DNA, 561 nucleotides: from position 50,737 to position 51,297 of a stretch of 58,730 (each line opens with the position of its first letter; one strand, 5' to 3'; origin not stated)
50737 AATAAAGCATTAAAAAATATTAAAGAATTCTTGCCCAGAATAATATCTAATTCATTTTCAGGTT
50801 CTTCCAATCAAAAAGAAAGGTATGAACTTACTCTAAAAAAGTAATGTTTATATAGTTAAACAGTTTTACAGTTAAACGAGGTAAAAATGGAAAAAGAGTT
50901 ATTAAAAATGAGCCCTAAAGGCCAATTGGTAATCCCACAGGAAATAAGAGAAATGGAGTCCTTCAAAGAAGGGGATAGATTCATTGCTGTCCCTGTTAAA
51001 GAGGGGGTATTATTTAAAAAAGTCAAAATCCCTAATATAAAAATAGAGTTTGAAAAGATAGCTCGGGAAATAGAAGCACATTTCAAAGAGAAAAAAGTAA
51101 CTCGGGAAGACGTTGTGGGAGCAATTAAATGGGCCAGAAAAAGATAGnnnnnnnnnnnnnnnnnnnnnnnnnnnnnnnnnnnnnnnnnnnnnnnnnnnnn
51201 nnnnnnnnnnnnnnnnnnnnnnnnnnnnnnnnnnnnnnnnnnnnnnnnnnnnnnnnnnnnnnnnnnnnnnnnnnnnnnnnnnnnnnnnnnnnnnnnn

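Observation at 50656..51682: Perfect 149-bp direct repeats flank an AbrB-PIN toxin-antitoxin cassette and duplicate the 5' end of the nre-like gene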

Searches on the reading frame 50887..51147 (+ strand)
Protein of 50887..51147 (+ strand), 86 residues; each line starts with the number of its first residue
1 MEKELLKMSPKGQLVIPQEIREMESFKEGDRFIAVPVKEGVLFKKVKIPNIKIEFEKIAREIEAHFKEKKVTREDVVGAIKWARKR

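Call 5: search_protein_families(library=pfam, proteins=[window:50887-51147:+], max_evalue=0.01)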
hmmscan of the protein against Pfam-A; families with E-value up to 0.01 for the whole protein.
window:50887-51147:+ (86 aa): 1 family
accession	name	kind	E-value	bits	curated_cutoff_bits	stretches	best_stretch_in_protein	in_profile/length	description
PF04014.23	MazE_antitoxin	-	0.00014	22.2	24.7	1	10-39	6-35/48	Antidote-toxin recognition MazE, bacterial antitoxin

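Call 28: find_homologous_proteins(query=window:50887-51147:+, max_evalue=1e-10)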
Query window:50887-51147:+ (86 aa): 188 proteins with E <= 1e-10 among 189 candidates; the best 120 are listed.
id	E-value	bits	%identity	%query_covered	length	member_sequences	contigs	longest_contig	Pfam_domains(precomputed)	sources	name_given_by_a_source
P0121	6.3e-46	171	100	100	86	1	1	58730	-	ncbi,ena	-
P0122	5.4e-37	143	78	100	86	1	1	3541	-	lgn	-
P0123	1.4e-33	132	71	99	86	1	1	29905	-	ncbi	-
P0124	2.4e-33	131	73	100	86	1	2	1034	-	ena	-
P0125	1.8e-32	128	70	100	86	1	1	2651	-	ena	-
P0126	2.2e-32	128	68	98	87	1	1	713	-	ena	-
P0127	2.3e-32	128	72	99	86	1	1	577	-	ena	-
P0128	4.3e-32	127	72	100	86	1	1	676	-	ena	-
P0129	4.6e-32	127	71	100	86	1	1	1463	-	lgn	-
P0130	8.2e-32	126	67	100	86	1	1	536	-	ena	-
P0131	9.6e-32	126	66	100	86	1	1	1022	-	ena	-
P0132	1.1e-31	126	67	100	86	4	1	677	-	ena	-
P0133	1.4e-31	125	67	99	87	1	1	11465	-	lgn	-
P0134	1.8e-31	125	69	100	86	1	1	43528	-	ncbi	-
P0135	2.1e-31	125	67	100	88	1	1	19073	-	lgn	-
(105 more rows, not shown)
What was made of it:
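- On Type II TA module, AbrB-fold antitoxin + PIN_3 toxin: Some homologues are named AbrB/MazE/SpoVT by NCBI (call 28).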

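Call 29: find_encoding_contigs(protein=P0123, flank=4000, max_places=3)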
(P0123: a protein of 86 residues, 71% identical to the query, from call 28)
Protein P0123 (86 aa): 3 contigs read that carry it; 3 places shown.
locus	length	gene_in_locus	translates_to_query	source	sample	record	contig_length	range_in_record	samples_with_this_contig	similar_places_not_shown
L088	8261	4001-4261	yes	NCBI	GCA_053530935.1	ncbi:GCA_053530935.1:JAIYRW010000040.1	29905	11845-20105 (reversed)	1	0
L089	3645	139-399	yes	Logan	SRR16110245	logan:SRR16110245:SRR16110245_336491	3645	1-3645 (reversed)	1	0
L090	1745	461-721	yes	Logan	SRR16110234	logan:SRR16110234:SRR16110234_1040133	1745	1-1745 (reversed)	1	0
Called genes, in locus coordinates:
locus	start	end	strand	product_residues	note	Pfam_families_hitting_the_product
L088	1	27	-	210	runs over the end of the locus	-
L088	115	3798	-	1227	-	PF01751:Toprim, PF01131:Topoisom_bac, PF14890:Intein_splicing, PF01131:Topoisom_bac, PF01396:Zn_ribbon_Top1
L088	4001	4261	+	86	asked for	-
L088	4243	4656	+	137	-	PF13470:PIN_3, PF01850:PIN (weak)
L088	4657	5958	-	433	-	PF02403:Seryl_tRNA_N, PF00587:tRNA-synt_2b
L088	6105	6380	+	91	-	-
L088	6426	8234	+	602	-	PF07584:BatA, PF13519:VWA_2, PF24156:DUF7407, PF24157:DUF7408, PF24155:DUF7406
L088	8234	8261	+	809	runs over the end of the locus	PF00092:VWA, PF13519:VWA_2, PF07090:GATase1_like (weak)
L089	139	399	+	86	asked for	-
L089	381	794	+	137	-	PF13470:PIN_3, PF01850:PIN (weak)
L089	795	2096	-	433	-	PF02403:Seryl_tRNA_N, PF00587:tRNA-synt_2b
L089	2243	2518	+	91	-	-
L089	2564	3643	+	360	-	?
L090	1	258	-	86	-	?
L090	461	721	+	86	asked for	-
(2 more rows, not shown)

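Call 30: find_encoding_contigs(protein=P0125, flank=4000, max_places=3)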
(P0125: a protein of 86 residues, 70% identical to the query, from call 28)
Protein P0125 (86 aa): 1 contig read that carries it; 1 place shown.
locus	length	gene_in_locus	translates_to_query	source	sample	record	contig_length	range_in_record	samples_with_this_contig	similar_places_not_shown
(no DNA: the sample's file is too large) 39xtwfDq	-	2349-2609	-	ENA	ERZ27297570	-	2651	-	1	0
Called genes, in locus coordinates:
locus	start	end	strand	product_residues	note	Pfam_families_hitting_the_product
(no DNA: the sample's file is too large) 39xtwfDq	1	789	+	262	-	?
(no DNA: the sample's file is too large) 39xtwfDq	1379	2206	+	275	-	PF01978:TrmB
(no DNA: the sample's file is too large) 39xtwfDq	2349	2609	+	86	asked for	-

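Call 31: find_encoding_contigs(protein=P0124, flank=4000, max_places=3)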
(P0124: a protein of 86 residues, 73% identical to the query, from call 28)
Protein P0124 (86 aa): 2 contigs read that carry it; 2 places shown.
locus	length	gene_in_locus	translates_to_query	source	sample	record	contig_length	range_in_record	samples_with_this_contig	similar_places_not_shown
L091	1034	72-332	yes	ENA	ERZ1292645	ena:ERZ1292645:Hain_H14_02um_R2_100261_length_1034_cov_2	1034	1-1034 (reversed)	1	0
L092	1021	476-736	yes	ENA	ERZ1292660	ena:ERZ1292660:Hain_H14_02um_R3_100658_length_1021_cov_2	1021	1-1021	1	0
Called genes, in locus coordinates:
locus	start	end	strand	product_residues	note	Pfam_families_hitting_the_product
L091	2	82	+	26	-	?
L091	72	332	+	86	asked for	-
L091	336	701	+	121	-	-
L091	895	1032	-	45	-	?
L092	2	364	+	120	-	?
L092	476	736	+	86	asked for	-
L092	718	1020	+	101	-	?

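Call 43: search_protein_families(library=ncbifam, proteins=[window:50887-51147:+], max_evalue=0.01)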
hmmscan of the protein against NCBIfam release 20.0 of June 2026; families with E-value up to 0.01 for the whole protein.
window:50887-51147:+ (86 aa): 3 families
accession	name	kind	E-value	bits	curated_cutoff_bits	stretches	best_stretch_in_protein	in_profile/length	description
NF040962.1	near_HgcAB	equivalog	1.4e-05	24.9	70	1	6-38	8-40/70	HgcAB-associated protein HgcC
TIGR01439.1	lp_hng_hel_AbrB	domain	6.5e-05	22.6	28.3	1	7-42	3-39/44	transcriptional regulator, AbrB family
TIGR02609.1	doc_partner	hypoth_equivalog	0.0038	17.6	55.9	1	14-62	12-61/74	putative addiction module antidote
